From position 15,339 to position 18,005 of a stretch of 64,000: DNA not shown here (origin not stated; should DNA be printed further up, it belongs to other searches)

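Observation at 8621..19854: Uncharacterised envelope module nested in the beta-glucan operon: CBM-SBP giant, NHL-TPR-Yip1 fusion and DUF5696-like ectoprotein between two ATPase-less permease pairs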

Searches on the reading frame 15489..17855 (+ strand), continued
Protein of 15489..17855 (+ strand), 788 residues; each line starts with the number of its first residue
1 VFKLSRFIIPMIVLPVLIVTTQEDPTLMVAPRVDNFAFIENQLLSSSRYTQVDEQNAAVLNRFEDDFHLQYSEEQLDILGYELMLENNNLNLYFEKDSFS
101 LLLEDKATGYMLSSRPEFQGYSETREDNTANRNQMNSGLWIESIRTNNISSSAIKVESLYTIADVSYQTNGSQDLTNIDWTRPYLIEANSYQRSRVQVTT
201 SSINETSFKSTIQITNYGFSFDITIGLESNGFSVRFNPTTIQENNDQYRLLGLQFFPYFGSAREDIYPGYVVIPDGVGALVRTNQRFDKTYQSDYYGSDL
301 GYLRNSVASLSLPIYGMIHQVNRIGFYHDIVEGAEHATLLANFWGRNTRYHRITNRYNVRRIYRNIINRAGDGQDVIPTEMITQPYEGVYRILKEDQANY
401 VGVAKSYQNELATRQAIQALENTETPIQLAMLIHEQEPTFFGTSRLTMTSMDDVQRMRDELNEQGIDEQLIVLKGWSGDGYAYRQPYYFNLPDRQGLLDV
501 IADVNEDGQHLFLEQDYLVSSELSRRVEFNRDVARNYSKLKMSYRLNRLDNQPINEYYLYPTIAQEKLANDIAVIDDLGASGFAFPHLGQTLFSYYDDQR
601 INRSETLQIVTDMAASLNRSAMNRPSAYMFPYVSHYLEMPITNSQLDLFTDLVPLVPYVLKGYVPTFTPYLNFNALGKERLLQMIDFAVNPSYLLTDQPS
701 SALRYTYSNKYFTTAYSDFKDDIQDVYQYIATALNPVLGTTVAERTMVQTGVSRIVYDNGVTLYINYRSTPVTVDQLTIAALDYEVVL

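Call 46: find_homologous_proteins(query=A3, max_evalue=0.00001)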
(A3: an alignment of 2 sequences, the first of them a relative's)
Query A3 (2 sequences) (757 aa, profile of the alignment): 105 proteins with E <= 0.00001 among 8000 candidates.
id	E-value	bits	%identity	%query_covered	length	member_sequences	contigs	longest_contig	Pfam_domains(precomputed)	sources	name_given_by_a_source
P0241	0.0e+0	1253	89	100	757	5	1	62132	PF18952.7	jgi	-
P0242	0.0e+0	1065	74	100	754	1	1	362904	PF18952.7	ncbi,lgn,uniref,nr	ncbi:hypothetical protein FHS18_003487 [Paenibacillus phyllosphaerae]|uniref:Uncharacterized protein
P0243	0.0e+0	1012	71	100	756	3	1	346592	PF18952.7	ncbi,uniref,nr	ncbi:hypothetical protein KP806_13385 [Paenibacillus sp. N4]|uniref:DUF5696 domain-containing protei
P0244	2.6e-296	1003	71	100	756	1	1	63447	PF18952.7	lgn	-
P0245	9.7e-293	992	72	95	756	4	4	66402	PF18952.7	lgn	-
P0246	1.6e-292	991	71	100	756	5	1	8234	PF18952.7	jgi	jgi:hypothetical protein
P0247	4.8e-291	986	70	100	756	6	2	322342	PF18952.7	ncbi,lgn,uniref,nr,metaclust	ncbi:DUF5696 domain-containing protein [Paenibacillus sp. Soil522]|uniref:DUF5696 domain-containing 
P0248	2.1e-290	984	70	100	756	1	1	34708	PF18952.7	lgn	-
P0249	1.5e-288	978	70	97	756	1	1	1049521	PF18952.7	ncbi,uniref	ncbi:DUF5696 domain-containing protein [Paenibacillus sp. NRS-1760]|uniref:DUF5696 domain-containing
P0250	2.7e-287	973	68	100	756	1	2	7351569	PF18952.7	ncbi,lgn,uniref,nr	ncbi:hypothetical protein BK133_24395 [Paenibacillus sp. FSL H8-0548]|uniref:DUF5696 domain-containi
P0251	2.9e-287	973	69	100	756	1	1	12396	PF18952.7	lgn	-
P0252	6.2e-287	972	69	100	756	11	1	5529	PF18952.7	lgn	-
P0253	8.6e-287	972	67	99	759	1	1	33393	PF18952.7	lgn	-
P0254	5.5e-286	969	68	98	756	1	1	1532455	PF18952.7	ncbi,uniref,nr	ncbi:hypothetical protein I6N90_06290 [Paenibacillus sp. GSMTC-2017]|uniref:DUF5696 domain-containin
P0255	2.3e-285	967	68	100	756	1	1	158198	PF18952.7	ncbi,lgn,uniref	ncbi:DUF5696 domain-containing protein [Paenibacillus sp. 2TAB23]|uniref:DUF5696 domain-containing p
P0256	1.0e-283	962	67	100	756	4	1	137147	PF18952.7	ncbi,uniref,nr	ncbi:DUF5696 domain-containing protein [Paenibacillus luteus]|uniref:DUF5696 domain-containing prote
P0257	3.4e-283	960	68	100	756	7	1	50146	PF18952.7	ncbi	-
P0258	1.1e-279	948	67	98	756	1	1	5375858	PF18952.7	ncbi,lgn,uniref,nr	ncbi:glycoside hydrolase [Paenibacillus sp. 32O-W]|uniref:DUF5696 domain-containing protein n=1 Tax=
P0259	1.8e-279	948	66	100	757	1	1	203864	PF18952.7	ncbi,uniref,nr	ncbi:DUF5696 domain-containing protein [Paenibacillus kobensis]|uniref:DUF5696 domain-containing pro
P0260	2.9e-278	944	66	100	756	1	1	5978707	PF18952.7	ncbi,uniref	ncbi:DUF5696 domain-containing protein [Paenibacillus sp. FA6]|uniref:DUF5696 domain-containing prot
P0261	8.0e-278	942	68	96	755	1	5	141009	PF18952.7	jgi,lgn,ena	-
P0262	5.3e-276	936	67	95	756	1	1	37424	PF18952.7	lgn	-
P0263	6.8e-274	929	66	100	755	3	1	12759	PF18952.7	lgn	-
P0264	1.2e-273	928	66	96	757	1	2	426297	PF18952.7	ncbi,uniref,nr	ncbi:DUF5696 domain-containing protein [Paenibacillus xylaniclasticus]|uniref:DUF5696 domain-contain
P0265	1.8e-273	928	67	97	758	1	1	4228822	PF18952.7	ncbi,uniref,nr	ncbi:DUF5696 domain-containing protein [Paenibacillus protaetiae]|uniref:Glycoside hydrolase n=1 Tax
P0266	2.0e-273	928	65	100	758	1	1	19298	PF18952.7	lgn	-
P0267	3.4e-259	881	65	92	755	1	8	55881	PF18952.7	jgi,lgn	jgi:hypothetical protein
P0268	3.5e-259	881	62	100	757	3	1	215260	PF18952.7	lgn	-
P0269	9.5e-256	869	63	96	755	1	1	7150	PF18952.7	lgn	-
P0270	7.9e-243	826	72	73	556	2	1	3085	PF18952.7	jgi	jgi:hypothetical protein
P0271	1.5e-237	809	58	100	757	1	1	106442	PF18952.7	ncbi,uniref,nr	ncbi:DUF5696 domain-containing protein [Paenibacillus koleovorans]|uniref:DUF5696 domain-containing 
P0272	1.4e-234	799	58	98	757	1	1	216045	PF18952.7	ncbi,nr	ncbi:hypothetical protein EBB07_10500 [Paenibacillaceae bacterium]|nr:hypothetical protein EBB07_105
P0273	4.1e-233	794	60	92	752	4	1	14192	PF18952.7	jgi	jgi:hypothetical protein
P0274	1.6e-230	786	57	94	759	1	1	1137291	PF18952.7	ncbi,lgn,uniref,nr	ncbi:DUF5696 domain-containing protein [Paenibacillus sp. BC26]|uniref:DUF5696 domain-containing pro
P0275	3.6e-230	785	58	98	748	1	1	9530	PF18952.7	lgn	-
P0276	5.2e-230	784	59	93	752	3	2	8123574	PF18952.7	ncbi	ncbi:DUF5696 domain-containing protein [Paenibacillus sepulcri]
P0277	4.6e-226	771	69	73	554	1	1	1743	PF18952.7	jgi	-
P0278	3.3e-225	768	57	99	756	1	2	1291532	PF18952.7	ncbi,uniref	ncbi:DUF5696 domain-containing protein [Paenibacillus hodogayensis]|uniref:DUF5696 domain-containing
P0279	3.3e-225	768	58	97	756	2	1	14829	PF18952.7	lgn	-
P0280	1.0e-224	767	56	99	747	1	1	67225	PF18952.7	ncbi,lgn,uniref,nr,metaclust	ncbi:DUF5696 domain-containing protein [Cohnella thermotolerans]|uniref:DUF5696 domain-containing pr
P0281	5.8e-224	764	58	97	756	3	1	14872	PF18952.7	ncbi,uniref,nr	ncbi:hypothetical protein FE784_39310 [Paenibacillus hemerocallicola]|uniref:Uncharacterized protein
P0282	3.2e-217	742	53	93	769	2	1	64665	PF18952.7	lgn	-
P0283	1.2e-215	736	54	92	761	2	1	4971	PF18952.7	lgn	-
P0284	1.3e-215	736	55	93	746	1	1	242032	PF18952.7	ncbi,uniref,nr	ncbi:DUF5696 domain-containing protein [Cohnella fermenti]|uniref:Uncharacterized protein n=1 Tax=Co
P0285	1.8e-215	736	53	92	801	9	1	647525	PF18952.7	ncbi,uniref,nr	ncbi:DUF5696 domain-containing protein [Paenibacillus sp. WQ 127069]|uniref:DUF5696 domain-containin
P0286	5.9e-214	731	54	92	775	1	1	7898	PF18952.7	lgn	-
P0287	5.1e-213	728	50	98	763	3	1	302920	PF18952.7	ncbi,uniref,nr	ncbi:DUF5696 domain-containing protein [Paenibacillus sp. 32352]|uniref:DUF5696 domain-containing pr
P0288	2.0e-212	726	53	92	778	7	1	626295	PF18952.7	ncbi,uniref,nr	ncbi:DUF5696 domain-containing protein [Paenibacillus sp. 32352]|uniref:DUF5696 domain-containing pr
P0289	7.1e-212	724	55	97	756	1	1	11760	PF18952.7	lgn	-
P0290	2.8e-211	722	51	94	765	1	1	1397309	PF18952.7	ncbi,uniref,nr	ncbi:hypothetical protein GQF01_24570 [Paenibacillus sp. 5J-6]|uniref:Uncharacterized protein n=1 Ta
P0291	6.9e-210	717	56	92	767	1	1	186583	PF18952.7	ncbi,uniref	ncbi:DUF5696 domain-containing protein [Paenibacillus sp. GYB003]|uniref:DUF5696 domain-containing p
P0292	4.9e-209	715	56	94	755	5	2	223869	PF18952.7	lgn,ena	-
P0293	7.5e-209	714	52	92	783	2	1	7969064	PF18952.7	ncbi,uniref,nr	ncbi:hypothetical protein SK3146_05798 [Paenibacillus konkukensis]|uniref:Uncharacterized protein n=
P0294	1.3e-207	710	51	93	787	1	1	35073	PF18952.7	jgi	jgi:hypothetical protein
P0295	4.9e-207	708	53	92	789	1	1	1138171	PF18952.7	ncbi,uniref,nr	ncbi:DUF5696 domain-containing protein [Paenibacillus piri]|uniref:Uncharacterized protein n=1 Tax=P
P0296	6.6e-207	708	52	92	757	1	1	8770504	PF18952.7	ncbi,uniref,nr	ncbi:DUF5696 domain-containing protein [Paenibacillus hamazuiensis]|uniref:DUF5696 domain-containing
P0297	7.2e-207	707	51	92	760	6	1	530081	PF18952.7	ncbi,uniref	ncbi:DUF5696 domain-containing protein [Paenibacillus sp. YIM B09110]|uniref:DUF5696 domain-containi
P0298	3.8e-205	702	51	92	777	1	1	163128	PF18952.7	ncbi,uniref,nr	ncbi:DUF5696 domain-containing protein [Paenibacillus cremeus]|uniref:Uncharacterized protein n=1 Ta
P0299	2.3e-204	699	52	92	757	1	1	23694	PF18952.7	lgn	-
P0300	5.9e-203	694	50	92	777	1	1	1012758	PF18952.7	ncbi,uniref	ncbi:DUF5696 domain-containing protein [Paenibacillus sp. NPDC056579]|uniref:DUF5696 domain-containi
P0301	6.1e-203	694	51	93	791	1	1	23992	PF18952.7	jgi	jgi:hypothetical protein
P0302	2.1e-202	693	51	92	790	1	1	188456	PF18952.7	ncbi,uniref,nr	ncbi:DUF5696 domain-containing protein [Paenibacillus filicis]|uniref:DUF5696 domain-containing prot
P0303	5.6e-202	691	50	92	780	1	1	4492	PF18952.7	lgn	-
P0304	5.8e-201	688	51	93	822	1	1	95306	PF18952.7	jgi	jgi:hypothetical protein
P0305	2.0e-200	686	52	92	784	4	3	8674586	PF18952.7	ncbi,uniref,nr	ncbi:DUF5696 domain-containing protein [Paenibacillus mucilaginosus]|uniref:Uncharacterized protein 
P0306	4.0e-200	685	51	92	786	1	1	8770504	PF18952.7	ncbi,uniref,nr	ncbi:DUF5696 domain-containing protein [Paenibacillus hamazuiensis]|uniref:DUF5696 domain-containing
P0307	9.5e-198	677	49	92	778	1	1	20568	PF18952.7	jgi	-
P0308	1.5e-196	673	49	92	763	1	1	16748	PF18952.7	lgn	-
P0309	2.0e-196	673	51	92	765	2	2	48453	PF18952.7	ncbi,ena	-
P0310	3.6e-196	672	52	92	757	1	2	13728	PF18952.7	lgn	-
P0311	1.9e-195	670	51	92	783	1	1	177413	PF18952.7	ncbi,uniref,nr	ncbi:hypothetical protein GC093_14720 [Paenibacillus sp. LMG 31456]|uniref:Uncharacterized protein n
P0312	6.8e-194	665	47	92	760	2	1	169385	PF18952.7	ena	-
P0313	3.6e-189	649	47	98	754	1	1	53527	PF18952.7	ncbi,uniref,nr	ncbi:hypothetical protein PA598K_01209 [Paenibacillus sp. 598K]|uniref:DUF5696 domain-containing pro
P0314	1.1e-184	634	48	98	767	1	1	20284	PF18952.7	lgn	-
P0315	1.4e-178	614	45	92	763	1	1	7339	PF18952.7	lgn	-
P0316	2.0e-166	574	42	92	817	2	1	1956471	PF18952.7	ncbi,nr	ncbi:DUF5696 domain-containing protein [Paenibacillus nasutitermitis]|nr:DUF5696 domain-containing p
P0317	2.1e-164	567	42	99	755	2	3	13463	PF18952.7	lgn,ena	-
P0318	2.1e-163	564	40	99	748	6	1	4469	PF18952.7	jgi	-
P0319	1.1e-162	561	43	92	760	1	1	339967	PF18952.7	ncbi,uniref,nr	ncbi:DUF5696 domain-containing protein [Paenibacillus eucommiae]|uniref:Uncharacterized protein n=1 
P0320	5.4e-162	559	40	97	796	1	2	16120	PF18952.7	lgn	-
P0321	2.9e-161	557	41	99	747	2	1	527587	PF18952.7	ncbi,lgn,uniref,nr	ncbi:DUF5696 domain-containing protein [Paenibacillus sp. ATY16]|uniref:DUF5696 domain-containing pr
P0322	4.6e-161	556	42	92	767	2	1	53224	PF18952.7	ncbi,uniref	ncbi:DUF5696 domain-containing protein [Cohnella soli]|uniref:DUF5696 domain-containing protein n=1 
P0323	9.9e-160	551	41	98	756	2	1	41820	PF18952.7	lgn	-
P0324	6.7e-159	549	40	98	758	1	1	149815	PF18952.7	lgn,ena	-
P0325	9.1e-159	548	42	93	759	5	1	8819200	PF18952.7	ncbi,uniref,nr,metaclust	ncbi:DUF5696 domain-containing protein [Paenibacillus caseinilyticus]|uniref:Uncharacterized protein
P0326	2.0e-158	547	29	81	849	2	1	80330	PF18952.7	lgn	-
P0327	7.4e-158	545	40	98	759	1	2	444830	PF18952.7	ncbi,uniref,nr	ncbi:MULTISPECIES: DUF5696 domain-containing protein [Paenibacillus]|uniref:DUF5696 domain-containin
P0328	4.7e-155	536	41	92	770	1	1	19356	PF18952.7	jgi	jgi:hypothetical protein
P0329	2.4e-154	534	40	92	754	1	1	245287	PF18952.7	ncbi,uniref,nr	ncbi:DUF5696 domain-containing protein [Neobacillus kokaensis]|uniref:Uncharacterized protein n=1 Ta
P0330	6.0e-153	529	26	77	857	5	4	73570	PF18952.7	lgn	-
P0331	1.2e-152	528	39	98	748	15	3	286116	PF18952.7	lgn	-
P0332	2.7e-151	524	39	94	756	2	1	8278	PF18952.7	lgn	-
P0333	3.4e-151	523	28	81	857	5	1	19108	PF18952.7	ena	-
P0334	5.1e-150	519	38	99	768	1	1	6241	PF18952.7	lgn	-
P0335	1.9e-144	501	28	78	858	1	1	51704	PF18952.7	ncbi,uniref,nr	ncbi:DUF5696 domain-containing protein [Cohnella luojiensis]|uniref:DUF5057 domain-containing protei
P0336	1.2e-143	498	28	80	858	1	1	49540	PF18952.7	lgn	-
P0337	5.0e-123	430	26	70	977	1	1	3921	PF18952.7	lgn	-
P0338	2.6e-121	424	27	70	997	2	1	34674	PF18952.7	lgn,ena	-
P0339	8.0e-92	327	28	78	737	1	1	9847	PF18952.7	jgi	jgi:hypothetical protein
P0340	2.4e-84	302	26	78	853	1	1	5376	PF18952.7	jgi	jgi:glutaredoxin-related protein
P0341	1.6e-62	230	26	91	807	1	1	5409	PF18952.7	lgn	-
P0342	4.7e-57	212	27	85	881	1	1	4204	PF18952.7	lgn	-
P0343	2.1e-56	210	26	78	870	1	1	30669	PF18952.7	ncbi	-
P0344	3.4e-54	202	26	79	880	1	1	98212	PF18952.7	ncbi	-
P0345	1.5e-46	177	27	70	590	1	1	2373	PF18952.7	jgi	jgi:hypothetical protein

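Call 47: find_encoding_contigs(protein=P0329, flank=10000, max_places=1)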
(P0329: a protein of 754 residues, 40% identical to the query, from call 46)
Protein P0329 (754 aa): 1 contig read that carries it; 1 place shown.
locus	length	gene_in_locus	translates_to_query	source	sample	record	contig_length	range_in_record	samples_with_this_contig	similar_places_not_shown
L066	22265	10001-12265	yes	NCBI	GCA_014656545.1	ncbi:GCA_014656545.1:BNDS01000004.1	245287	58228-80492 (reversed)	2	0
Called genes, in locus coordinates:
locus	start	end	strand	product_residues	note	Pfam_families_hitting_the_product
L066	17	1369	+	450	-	PF01547:SBP_bac_1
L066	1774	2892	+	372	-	PF00005:ABC_tran, PF17912:OB_MalK (weak), PF08402:TOBE_2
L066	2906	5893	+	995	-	PF01547:SBP_bac_1, PF13416:SBP_bac_8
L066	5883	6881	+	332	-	PF00528:BPD_transp_1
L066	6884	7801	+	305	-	PF00528:BPD_transp_1 (weak)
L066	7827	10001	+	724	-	PF08450:SGL (weak), PF01436:NHL (weak), PF04893:Yip1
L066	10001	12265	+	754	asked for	PF18952:DUF5696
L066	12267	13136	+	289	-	PF00528:BPD_transp_1 (weak)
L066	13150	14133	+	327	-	PF00528:BPD_transp_1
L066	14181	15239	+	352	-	PF01408:GFO_IDH_MocA, PF22725:GFO_IDH_MocA_C3, PF02894:GFO_IDH_MocA_C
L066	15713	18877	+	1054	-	PF02837:Glyco_hydro_2_N, PF22666:Glyco_hydro_2_N2, PF00703:Glyco_hydro_2, PF02836:Glyco_hydro_2_C, PF16353:LacZ_4, PF02929:Bgal_small_N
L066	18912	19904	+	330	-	PF01408:GFO_IDH_MocA, PF03807:F420_oxidored (weak), PF08635:ox_reductase_C, PF22725:GFO_IDH_MocA_C3, PF02894:GFO_IDH_MocA_C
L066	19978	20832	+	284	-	PF01261:AP_endonuc_2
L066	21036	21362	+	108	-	PF01074:Glyco_hydro_38N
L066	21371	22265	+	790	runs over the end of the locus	PF01074:Glyco_hydro_38N, PF09261:Alpha-mann_mid, PF18438:Glyco_hydro_38, PF07748:Glyco_hydro_38C, PF17677:Glyco_hydro38C2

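Call 48: find_encoding_contigs(protein=P0344, flank=10000, max_places=1)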
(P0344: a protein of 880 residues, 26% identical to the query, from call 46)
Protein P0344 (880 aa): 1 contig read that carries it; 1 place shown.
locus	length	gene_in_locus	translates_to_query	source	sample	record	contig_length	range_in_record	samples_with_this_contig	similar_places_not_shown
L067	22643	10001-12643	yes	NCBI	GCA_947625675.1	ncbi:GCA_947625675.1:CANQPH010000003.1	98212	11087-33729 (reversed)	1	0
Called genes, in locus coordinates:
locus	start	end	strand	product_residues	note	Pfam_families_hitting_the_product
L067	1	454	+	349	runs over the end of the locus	PF00356:LacI, PF00532:Peripla_BP_1, PF13407:Peripla_BP_4, PF13377:Peripla_BP_3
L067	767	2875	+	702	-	PF16403:Bact_surface_Ig-like (weak)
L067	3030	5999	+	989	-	PF01547:SBP_bac_1, PF13416:SBP_bac_8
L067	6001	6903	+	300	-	PF00528:BPD_transp_1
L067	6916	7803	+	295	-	PF00528:BPD_transp_1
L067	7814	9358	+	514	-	PF17170:DUF5128 (faint), PF01436:NHL (faint), PF13414:TPR_11 (faint)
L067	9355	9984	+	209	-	PF04893:Yip1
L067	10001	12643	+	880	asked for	PF18952:DUF5696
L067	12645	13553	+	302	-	-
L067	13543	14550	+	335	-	PF00528:BPD_transp_1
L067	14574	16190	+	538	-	PF14587:Glyco_hydr_30_2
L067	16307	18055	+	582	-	PF01301:Glyco_hydro_35, PF02449:Glyco_hydro_42, PF21317:BetaGal_ABD_1, PF21467:BetaGal_gal-bd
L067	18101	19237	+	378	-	PF02517:Rce1-like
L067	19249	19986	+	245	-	PF01643:Acyl-ACP_TE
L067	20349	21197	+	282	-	PF13509:S1_2, PF21543:CvfB_2nd (weak), PF00575:S1 (weak), PF17783:WHD_CvfB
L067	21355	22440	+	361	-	PF17853:GGDEF_2, PF13556:HTH_30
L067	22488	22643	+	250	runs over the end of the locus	PF00005:ABC_tran, PF02463:SMC_N (weak), PF20720:nSTAND3 (faint), PF06414:Zeta_toxin (faint), PF13191:AAA_16 (weak), PF13304:AAA_21 (weak)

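Call 49: find_encoding_contigs(protein=P0335, flank=10000, max_places=1)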
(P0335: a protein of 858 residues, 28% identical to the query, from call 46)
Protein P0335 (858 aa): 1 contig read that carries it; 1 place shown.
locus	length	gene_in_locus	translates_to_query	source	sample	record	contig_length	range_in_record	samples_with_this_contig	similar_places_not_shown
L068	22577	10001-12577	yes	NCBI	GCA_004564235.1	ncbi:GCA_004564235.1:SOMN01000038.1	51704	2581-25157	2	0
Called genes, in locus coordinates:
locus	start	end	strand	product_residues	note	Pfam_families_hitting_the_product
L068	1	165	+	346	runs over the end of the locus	PF00356:LacI, PF00532:Peripla_BP_1 (weak), PF13377:Peripla_BP_3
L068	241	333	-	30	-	PF13333:rve_2 (weak)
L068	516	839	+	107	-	-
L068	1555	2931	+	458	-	PF01547:SBP_bac_1, PF13416:SBP_bac_8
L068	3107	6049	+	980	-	PF01547:SBP_bac_1, PF13416:SBP_bac_8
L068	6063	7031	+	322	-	PF00528:BPD_transp_1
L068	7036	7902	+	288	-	PF00528:BPD_transp_1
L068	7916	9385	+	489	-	PF08450:SGL (faint), PF01436:NHL (faint)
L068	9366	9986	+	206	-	PF04893:Yip1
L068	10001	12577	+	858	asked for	PF18952:DUF5696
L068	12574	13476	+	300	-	PF00528:BPD_transp_1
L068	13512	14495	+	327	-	PF00528:BPD_transp_1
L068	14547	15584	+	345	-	PF02156:Glyco_hydro_26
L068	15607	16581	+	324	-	PF22612:GH113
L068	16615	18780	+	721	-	PF02927:CelD_N, PF00759:Glyco_hydro_9, PF00583:Acetyltransf_1 (weak), PF13508:Acetyltransf_7 (faint)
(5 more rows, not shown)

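Call 50: search_protein_representatives(alignment_id=A1)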
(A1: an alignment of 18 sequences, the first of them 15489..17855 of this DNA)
Query: 18 sequences, 789 profile positions. Proteins with E-value up to 0.001 (for the whole library): 4474; up to 1e-10: 3766; up to 1e-30: 2551. The best 150 are listed.
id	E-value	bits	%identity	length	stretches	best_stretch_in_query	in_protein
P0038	0.0e+00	1296.5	-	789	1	1-788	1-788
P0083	0.0e+00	1259.0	-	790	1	1-788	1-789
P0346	0.0e+00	1159.5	-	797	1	1-788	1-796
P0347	5.3e-279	944.3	-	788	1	2-787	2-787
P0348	6.1e-277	937.5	-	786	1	1-787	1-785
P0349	3.5e-271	918.4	-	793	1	10-788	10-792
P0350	8.2e-268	907.2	-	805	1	2-788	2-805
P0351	6.5e-267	904.3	-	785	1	26-787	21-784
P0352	1.4e-244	830.5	-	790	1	1-787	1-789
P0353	4.2e-244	828.8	-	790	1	3-787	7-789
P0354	1.0e-241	820.9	-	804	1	5-787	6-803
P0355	1.8e-240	816.8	-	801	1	1-787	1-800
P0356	3.3e-234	796.1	-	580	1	210-784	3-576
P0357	4.4e-231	785.8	-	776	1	1-787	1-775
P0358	1.7e-229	780.5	-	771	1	2-787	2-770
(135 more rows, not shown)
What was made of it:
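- The DUF5696 family has 4474 clusters at 50% identity (call 50).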
